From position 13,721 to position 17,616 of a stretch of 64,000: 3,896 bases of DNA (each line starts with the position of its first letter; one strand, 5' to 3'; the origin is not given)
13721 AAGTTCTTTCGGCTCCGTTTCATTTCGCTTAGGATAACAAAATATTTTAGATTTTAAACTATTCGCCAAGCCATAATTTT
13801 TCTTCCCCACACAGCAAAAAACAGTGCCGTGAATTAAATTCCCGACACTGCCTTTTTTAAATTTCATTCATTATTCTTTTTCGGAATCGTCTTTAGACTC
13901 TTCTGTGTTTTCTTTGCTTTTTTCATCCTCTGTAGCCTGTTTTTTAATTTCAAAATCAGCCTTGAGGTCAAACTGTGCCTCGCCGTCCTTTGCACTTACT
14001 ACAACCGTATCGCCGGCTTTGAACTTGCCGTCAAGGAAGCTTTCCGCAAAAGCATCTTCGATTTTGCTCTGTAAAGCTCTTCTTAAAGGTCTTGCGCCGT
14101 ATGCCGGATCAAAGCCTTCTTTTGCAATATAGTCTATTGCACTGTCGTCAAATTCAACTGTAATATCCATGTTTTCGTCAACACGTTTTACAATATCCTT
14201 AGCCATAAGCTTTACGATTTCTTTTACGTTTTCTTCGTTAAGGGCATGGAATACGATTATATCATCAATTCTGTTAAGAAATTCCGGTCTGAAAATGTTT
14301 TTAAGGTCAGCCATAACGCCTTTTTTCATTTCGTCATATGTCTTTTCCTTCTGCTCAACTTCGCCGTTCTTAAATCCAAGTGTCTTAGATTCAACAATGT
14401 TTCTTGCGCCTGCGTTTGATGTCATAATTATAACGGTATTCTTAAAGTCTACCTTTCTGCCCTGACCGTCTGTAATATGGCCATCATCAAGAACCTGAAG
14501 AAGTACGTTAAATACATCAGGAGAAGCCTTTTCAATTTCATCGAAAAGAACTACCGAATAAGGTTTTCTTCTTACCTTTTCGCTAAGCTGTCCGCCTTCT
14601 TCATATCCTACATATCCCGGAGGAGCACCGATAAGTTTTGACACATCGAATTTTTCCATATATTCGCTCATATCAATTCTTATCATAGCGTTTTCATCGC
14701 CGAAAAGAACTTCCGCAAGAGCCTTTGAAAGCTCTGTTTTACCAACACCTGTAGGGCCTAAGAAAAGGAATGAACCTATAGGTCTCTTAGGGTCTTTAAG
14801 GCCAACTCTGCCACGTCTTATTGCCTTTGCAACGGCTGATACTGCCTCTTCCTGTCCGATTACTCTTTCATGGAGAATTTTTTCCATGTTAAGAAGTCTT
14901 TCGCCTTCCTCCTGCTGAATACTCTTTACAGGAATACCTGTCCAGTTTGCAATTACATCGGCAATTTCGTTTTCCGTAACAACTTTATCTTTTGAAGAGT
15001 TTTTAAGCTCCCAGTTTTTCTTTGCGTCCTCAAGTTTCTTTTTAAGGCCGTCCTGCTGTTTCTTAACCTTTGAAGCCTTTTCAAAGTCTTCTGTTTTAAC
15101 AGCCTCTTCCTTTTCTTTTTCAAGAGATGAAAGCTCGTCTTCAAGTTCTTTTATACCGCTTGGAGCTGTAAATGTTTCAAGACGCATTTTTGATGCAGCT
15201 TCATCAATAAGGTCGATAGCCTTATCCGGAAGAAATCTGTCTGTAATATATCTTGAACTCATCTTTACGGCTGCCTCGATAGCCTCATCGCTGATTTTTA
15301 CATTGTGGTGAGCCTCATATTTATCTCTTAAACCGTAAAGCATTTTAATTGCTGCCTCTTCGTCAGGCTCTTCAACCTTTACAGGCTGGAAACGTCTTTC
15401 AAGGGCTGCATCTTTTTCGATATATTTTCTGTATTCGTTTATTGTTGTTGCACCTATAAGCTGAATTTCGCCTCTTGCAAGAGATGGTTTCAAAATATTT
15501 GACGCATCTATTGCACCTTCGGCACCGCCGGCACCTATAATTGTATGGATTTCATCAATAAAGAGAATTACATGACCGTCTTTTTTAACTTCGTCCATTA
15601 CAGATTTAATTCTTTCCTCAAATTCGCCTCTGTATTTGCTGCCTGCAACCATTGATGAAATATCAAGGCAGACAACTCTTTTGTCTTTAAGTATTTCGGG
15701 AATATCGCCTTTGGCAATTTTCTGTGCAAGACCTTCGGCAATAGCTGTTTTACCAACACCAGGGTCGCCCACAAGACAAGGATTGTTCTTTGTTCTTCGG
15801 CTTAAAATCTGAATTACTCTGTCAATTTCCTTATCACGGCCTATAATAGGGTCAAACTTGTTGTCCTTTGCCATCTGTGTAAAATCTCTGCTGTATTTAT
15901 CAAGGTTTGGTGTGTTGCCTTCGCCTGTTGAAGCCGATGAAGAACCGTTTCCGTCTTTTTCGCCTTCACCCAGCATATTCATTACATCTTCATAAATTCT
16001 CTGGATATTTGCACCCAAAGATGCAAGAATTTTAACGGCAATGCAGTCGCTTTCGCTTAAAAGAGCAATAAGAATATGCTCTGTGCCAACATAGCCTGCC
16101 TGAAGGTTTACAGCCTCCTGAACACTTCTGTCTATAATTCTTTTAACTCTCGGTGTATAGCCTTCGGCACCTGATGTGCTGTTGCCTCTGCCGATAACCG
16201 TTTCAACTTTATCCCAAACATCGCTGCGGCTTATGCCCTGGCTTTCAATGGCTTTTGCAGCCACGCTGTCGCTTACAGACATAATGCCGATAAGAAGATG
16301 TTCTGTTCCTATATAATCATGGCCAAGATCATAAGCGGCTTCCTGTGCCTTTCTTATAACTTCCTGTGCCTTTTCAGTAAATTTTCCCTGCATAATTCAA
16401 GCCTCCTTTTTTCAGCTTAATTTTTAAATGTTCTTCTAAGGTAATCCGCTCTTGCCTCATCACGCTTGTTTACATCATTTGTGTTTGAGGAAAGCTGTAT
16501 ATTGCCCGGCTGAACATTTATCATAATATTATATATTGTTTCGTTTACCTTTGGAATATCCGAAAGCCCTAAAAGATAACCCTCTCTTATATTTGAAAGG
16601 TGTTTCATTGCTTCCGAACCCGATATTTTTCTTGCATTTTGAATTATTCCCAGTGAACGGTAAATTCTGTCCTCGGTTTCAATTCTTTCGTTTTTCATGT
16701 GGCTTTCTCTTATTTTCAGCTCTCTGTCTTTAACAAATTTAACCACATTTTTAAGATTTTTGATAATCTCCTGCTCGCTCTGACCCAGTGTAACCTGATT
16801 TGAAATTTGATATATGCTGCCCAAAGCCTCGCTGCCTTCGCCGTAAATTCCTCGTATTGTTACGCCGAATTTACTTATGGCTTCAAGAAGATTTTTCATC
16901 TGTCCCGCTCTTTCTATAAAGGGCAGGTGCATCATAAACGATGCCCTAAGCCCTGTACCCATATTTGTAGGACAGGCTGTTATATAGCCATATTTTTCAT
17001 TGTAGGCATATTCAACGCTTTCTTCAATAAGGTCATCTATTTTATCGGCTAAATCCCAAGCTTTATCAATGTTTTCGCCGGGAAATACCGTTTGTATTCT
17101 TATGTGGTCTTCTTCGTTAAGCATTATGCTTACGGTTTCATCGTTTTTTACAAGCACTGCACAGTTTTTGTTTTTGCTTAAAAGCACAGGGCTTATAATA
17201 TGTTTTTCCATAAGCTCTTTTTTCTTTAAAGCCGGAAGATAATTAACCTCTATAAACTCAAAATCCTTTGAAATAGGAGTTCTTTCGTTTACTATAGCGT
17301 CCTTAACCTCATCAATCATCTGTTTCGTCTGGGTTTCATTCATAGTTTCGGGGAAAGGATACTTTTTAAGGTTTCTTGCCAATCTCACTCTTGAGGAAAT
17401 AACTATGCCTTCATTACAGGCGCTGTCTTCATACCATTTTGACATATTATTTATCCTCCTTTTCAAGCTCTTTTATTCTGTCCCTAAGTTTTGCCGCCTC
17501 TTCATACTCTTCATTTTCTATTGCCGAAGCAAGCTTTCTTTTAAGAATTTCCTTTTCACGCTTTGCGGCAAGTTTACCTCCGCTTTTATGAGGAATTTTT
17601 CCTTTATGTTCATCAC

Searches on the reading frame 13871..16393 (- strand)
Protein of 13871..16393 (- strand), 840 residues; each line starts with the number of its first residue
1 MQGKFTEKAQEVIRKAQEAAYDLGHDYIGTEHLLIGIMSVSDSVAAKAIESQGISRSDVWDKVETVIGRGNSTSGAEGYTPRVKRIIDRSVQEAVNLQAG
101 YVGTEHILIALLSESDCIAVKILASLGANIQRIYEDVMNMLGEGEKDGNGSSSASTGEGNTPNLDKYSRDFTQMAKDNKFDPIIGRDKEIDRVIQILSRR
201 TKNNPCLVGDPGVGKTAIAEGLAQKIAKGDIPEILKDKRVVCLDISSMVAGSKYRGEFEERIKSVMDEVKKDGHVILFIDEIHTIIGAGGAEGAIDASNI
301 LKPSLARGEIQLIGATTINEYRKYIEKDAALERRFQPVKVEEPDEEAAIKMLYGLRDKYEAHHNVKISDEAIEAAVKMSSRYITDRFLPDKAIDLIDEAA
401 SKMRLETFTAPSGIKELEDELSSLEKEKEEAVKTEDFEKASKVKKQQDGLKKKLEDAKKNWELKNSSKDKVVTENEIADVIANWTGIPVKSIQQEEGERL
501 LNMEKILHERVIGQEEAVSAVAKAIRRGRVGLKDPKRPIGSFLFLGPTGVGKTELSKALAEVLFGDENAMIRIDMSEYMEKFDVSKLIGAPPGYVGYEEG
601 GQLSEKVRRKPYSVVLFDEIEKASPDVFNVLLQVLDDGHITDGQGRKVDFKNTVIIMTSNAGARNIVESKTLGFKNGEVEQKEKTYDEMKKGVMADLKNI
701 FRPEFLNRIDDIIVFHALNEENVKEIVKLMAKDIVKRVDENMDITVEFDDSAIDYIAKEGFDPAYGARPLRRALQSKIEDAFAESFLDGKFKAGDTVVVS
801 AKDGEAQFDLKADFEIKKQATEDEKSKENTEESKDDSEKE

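Call 7: search_protein_families(library=ncbifam, proteins=[window:13871-16393:-], max_evalue=0.00001)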
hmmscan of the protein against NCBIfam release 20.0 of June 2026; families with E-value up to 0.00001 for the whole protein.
window:13871-16393:- (840 aa): 25 families
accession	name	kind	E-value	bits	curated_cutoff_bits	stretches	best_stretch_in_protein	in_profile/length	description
TIGR03346.1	chaperone_ClpB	equivalog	0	1029.4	1232.1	2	414-808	467-852/853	ATP-dependent chaperone ClpB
NF033606.1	heat_AAA_ClpK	exception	1.1e-261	870.8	1900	1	4-836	111-934/949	heat shock survival AAA family ATPase ClpK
NF033607.0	disagg_AAA_ClpG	exception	1.5e-257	857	1900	1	5-805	89-882/932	AAA family protein disaggregase ClpG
NF008118.0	PRK10865.1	equivalog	8.7e-249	827.8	1417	2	430-804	488-851/857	ATP-dependent chaperone ClpB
TIGR02639.1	ClpA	equivalog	1.9e-238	793.4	993.15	2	6-446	2-454/734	ATP-dependent Clp protease ATP-binding subunit ClpA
TIGR03345.1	VI_ClpV1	equivalog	1.6e-236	787.6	884.95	2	7-466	3-478/852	type VI secretion system ATPase TssH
NF008263.0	PRK11034.1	equivalog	8e-187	622.5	1350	2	16-407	13-413/758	ATP-dependent Clp protease ATP-binding subunit ClpA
NF003745.1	PRK05342.1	equivalog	1.6e-15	56.9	359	1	666-782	258-380/418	ATP-dependent Clp protease ATP-binding subunit ClpX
TIGR00382.1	clpX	equivalog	2.1e-12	46.8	370.75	1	666-781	266-385/414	ATP-dependent protease ATP-binding subunit ClpX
TIGR03922.1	T7SS_EccA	equivalog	1.5e-09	37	466.65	0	203-335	313-442/557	type VII secretion AAA-ATPase EccA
TIGR03689.1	pup_AAA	equivalog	9.6e-09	34.5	504.75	1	207-305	221-321/512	proteasome ATPase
NF009067.0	PRK12402.1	equivalog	4.7e-08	32.4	317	0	508-580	14-79/340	replication factor C small subunit 2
NF001679.0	PRK00440.1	equivalog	7.1e-08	31.9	303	0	538-569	38-69/322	replication factor C small subunit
TIGR00764.1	lon_rel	equivalog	2.3e-07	29.8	516.6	0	502-567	12-65/608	ATP-dependent protease LonB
TIGR02397.1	dnaX_nterm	equivalog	7.9e-07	28.6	250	0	509-567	14-64/355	DNA polymerase III subunit gamma/tau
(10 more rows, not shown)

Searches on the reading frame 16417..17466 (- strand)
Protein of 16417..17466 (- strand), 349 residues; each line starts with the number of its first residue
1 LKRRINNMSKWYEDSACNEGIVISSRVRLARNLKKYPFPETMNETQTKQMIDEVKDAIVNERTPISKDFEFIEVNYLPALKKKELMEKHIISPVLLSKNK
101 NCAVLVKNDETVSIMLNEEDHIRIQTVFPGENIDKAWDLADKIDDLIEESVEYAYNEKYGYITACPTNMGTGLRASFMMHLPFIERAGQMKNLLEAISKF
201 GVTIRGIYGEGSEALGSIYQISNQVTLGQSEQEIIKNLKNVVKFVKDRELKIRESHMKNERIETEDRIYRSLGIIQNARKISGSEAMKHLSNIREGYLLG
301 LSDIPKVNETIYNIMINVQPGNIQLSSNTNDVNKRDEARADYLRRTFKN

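Call 7: search_protein_families(library=ncbifam, proteins=[window:16417-17466:-], max_evalue=0.00001)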
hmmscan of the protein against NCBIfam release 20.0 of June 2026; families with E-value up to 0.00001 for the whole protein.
window:16417-17466:- (349 aa): 5 families
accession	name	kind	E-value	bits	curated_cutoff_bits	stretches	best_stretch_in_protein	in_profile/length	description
NF002194.0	PRK01059.1-4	equivalog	1.8e-124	415.4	385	1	8-348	1-341/345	protein arginine kinase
NF053707.1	PrArgKinMcsBBac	equivalog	5.3e-117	390.9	500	1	6-344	9-347/347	protein-arginine kinase McsB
NF002193.0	PRK01059.1-3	equivalog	1.3e-89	300.6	471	1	6-346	7-333/335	protein arginine kinase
NF002192.0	PRK01059.1-2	equivalog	1.7e-75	254.2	679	1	7-304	7-294/340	protein arginine kinase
NF002191.0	PRK01059.1-1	equivalog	4.9e-56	190.3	381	1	13-334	14-336/358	protein arginine kinase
